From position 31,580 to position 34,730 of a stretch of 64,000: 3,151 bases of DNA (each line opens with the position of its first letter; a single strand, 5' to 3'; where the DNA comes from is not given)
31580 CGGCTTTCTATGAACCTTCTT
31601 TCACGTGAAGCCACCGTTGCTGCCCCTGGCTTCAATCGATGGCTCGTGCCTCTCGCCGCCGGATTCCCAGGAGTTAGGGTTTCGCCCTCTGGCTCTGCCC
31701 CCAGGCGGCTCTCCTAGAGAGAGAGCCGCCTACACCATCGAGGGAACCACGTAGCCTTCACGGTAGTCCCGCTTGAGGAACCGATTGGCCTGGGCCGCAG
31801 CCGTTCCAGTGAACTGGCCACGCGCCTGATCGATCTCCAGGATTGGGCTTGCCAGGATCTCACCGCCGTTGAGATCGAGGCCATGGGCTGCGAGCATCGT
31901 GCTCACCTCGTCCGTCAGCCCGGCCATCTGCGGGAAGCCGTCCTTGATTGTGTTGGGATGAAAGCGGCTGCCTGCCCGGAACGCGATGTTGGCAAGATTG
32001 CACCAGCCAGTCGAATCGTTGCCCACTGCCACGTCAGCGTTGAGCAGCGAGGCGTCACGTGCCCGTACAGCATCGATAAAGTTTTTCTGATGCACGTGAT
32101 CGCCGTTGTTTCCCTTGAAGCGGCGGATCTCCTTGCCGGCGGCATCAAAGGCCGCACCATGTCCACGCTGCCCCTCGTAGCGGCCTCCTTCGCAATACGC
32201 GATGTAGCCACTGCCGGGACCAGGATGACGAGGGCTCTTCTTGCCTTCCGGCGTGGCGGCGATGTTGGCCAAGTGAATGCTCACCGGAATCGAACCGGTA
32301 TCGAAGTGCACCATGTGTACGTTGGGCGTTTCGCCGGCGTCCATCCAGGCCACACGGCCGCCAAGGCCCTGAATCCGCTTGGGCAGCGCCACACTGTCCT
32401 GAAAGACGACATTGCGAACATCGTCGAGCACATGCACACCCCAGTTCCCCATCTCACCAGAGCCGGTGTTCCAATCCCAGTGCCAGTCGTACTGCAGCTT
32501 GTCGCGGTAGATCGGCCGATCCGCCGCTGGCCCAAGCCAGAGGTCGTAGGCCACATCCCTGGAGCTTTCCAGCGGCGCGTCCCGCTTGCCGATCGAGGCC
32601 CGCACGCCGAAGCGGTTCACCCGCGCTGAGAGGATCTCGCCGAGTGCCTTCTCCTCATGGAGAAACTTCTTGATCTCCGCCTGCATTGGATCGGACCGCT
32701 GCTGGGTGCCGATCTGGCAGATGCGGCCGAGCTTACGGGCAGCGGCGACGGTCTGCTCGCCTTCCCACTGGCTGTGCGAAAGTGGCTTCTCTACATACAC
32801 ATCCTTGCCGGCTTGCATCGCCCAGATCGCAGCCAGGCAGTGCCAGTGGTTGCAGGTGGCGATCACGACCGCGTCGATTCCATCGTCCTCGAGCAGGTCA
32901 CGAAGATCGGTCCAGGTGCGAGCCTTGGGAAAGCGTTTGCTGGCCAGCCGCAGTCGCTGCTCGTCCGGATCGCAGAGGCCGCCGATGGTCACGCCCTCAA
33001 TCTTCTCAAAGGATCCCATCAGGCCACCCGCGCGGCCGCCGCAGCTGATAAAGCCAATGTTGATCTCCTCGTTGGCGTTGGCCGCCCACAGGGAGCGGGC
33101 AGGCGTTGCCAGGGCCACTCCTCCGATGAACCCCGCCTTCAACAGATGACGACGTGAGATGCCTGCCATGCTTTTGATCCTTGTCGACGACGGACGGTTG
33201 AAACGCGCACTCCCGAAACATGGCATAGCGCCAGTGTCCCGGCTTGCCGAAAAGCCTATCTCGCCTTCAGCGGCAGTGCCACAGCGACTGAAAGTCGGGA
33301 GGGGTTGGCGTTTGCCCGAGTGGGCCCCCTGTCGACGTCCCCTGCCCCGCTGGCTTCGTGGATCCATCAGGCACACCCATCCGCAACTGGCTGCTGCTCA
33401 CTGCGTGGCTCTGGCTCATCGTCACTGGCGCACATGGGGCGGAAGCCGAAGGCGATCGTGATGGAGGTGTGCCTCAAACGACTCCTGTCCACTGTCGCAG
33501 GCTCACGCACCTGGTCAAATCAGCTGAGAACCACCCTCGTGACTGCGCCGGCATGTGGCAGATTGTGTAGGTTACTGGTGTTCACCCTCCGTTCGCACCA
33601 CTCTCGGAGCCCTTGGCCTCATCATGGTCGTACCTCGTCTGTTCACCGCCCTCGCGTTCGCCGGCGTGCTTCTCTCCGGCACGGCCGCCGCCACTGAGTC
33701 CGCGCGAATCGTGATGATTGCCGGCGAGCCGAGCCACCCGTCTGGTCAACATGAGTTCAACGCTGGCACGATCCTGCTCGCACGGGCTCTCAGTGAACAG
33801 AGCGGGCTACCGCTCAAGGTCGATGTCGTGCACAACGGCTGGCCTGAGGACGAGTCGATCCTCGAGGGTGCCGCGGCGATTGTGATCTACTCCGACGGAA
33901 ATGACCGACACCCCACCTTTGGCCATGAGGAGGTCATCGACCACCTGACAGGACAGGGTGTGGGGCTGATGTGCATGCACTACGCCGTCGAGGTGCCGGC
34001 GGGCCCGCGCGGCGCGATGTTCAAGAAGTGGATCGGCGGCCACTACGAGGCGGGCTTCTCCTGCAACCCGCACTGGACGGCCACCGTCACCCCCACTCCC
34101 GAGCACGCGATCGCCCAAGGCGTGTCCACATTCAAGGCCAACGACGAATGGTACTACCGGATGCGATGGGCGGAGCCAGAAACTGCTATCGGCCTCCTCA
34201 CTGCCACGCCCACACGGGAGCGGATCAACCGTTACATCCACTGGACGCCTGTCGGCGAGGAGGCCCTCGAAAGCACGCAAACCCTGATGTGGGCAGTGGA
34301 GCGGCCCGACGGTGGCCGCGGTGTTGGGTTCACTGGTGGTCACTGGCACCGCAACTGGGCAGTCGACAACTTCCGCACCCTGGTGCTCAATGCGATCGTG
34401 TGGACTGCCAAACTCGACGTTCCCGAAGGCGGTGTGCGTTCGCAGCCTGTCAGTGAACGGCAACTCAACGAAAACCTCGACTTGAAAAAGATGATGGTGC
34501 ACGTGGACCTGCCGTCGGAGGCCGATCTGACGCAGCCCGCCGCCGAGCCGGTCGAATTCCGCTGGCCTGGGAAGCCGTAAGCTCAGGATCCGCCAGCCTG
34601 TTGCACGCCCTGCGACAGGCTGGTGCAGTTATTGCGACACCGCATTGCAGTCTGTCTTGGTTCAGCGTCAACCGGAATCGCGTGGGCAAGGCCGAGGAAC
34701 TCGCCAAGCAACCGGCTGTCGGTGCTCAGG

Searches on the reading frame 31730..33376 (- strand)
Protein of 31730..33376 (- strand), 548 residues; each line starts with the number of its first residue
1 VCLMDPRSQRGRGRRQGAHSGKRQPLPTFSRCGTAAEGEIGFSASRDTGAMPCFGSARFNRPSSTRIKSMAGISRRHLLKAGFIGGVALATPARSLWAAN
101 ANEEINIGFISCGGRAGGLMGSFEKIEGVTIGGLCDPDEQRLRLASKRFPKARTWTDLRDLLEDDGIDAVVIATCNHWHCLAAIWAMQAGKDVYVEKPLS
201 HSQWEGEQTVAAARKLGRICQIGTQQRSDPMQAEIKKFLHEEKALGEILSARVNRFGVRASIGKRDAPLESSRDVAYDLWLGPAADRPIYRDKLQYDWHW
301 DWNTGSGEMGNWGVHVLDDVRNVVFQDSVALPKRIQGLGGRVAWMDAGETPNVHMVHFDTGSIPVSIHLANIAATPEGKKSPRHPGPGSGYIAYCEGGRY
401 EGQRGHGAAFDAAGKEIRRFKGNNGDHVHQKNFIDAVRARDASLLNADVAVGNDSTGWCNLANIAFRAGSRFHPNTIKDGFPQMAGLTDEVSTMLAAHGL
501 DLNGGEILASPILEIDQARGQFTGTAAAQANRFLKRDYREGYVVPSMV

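Call 28: search_protein_families(library=pfam, proteins=[window:31730-33376:-], max_evalue=0.001)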
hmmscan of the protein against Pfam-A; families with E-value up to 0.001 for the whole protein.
window:31730-33376:- (548 aa): 2 families
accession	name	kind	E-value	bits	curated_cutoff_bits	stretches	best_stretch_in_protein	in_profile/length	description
PF01408.29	GFO_IDH_MocA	-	3.5e-15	57.2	24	1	107-223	3-119/120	Oxidoreductase family, NAD-binding Rossmann fold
PF19051.5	GFO_IDH_MocA_C2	-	1.2e-07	31.9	23.3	1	272-328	49-105/254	Oxidoreductase family, C-terminal alpha/beta domain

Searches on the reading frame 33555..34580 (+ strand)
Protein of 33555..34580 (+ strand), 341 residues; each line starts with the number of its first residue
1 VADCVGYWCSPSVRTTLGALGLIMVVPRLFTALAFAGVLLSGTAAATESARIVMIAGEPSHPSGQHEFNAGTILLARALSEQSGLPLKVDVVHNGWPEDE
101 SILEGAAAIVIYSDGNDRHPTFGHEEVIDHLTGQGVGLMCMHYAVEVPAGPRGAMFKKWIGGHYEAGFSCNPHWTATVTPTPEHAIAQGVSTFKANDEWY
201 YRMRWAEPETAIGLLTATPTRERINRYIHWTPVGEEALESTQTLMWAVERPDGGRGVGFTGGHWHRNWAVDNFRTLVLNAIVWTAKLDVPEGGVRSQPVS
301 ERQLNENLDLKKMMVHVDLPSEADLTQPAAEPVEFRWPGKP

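Call 28: search_protein_families(library=pfam, proteins=[window:33555-34580:+], max_evalue=0.001)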
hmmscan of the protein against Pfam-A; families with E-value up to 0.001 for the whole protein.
window:33555-34580:+ (341 aa): 1 family
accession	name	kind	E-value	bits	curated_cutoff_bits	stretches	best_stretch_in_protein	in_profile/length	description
PF06283.17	ThuA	-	5.2e-14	53.4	33.4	1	65-284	12-209/209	Trehalose utilisation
